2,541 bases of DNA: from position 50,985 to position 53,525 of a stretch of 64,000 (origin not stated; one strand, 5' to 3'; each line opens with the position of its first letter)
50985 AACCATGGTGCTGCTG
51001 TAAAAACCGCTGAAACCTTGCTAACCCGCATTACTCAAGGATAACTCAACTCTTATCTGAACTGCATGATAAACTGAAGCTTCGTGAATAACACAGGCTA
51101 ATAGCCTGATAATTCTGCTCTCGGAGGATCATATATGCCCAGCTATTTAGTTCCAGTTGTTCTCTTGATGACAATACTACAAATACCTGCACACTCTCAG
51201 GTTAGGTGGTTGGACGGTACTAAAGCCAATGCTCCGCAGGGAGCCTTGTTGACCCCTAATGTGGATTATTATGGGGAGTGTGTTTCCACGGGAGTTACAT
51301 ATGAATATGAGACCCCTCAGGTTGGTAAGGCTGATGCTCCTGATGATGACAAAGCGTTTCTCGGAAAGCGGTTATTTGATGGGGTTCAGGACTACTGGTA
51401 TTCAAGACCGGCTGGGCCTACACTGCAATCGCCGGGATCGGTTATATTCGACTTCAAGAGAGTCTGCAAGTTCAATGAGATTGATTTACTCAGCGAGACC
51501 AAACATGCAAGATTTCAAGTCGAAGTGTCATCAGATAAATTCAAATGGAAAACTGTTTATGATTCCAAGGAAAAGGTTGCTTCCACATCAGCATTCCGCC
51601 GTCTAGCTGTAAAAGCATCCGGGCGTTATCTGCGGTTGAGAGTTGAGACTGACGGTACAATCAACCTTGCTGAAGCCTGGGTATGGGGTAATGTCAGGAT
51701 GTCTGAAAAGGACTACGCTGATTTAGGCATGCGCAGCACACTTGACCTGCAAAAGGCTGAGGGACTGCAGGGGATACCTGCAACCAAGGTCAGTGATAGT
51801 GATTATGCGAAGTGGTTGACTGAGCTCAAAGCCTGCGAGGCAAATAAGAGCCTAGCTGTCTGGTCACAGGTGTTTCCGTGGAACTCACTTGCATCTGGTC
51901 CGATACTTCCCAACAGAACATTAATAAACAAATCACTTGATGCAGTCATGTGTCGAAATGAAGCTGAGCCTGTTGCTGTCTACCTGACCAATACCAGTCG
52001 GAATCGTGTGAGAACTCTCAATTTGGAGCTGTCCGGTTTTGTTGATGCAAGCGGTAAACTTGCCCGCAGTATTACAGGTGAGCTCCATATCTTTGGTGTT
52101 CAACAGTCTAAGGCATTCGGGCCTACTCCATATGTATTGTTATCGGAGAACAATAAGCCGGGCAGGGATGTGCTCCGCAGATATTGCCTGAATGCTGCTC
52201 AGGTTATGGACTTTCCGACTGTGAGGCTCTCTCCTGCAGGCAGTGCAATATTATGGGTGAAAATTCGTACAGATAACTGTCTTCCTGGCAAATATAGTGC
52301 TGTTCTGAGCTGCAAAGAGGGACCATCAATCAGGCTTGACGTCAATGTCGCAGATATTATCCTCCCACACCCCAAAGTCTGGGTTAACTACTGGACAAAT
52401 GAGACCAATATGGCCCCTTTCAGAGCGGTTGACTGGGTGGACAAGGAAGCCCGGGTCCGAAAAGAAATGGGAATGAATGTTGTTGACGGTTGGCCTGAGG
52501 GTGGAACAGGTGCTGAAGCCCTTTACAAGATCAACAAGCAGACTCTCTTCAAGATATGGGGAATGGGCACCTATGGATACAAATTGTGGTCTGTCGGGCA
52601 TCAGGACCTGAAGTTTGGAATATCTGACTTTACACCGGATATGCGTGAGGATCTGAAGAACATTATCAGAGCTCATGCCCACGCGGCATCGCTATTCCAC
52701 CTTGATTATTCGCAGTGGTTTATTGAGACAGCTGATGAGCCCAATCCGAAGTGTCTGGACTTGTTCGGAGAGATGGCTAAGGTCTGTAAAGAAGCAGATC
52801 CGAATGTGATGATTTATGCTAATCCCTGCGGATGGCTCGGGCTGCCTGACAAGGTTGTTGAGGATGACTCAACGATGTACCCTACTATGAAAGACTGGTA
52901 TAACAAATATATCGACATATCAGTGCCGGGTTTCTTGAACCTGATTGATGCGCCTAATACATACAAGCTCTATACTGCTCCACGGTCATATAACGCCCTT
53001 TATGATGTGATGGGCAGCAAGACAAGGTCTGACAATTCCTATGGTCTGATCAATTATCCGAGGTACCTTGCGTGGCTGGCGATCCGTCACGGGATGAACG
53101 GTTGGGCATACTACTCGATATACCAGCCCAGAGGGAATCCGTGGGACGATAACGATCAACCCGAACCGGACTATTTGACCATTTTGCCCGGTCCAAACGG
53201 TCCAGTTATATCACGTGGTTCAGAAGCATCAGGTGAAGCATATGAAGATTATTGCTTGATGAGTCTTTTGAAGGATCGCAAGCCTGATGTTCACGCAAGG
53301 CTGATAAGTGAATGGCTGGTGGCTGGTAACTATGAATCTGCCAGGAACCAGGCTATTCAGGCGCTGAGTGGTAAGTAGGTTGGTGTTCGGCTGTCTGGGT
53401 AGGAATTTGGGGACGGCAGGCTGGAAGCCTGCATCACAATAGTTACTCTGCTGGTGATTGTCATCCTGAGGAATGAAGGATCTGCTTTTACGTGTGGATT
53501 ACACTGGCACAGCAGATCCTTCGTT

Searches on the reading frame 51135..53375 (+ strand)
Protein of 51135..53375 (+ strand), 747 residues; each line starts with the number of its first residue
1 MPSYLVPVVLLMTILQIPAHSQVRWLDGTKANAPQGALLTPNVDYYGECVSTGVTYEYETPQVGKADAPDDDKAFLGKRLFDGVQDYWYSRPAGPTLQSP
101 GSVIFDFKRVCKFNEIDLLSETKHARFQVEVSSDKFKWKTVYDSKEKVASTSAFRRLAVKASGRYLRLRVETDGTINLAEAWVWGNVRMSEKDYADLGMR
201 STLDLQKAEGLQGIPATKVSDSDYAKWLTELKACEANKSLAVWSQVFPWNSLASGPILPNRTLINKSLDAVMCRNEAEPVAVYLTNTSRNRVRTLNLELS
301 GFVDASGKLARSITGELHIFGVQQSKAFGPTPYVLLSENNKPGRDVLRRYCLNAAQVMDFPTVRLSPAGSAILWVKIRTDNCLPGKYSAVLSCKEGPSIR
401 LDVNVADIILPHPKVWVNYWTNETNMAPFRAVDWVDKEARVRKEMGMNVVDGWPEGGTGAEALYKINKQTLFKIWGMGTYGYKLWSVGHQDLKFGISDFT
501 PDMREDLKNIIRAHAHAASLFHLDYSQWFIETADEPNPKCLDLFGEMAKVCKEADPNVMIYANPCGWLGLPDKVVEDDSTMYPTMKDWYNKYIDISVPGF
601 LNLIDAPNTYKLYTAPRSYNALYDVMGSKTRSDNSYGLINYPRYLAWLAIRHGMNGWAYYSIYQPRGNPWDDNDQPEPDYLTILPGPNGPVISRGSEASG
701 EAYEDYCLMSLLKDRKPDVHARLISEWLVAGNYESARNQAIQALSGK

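Call 71: search_protein_families(library=pfam, proteins=[window:51135-53375:+], max_evalue=0.00001)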
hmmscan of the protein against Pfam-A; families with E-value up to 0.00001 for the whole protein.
window:51135-53375:+ (747 aa): 1 family
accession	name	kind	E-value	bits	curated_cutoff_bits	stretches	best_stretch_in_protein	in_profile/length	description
PF00754.31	F5_F8_type_C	-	4.2e-06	27.3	28.2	1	78-173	15-116/127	F5/8 type C domain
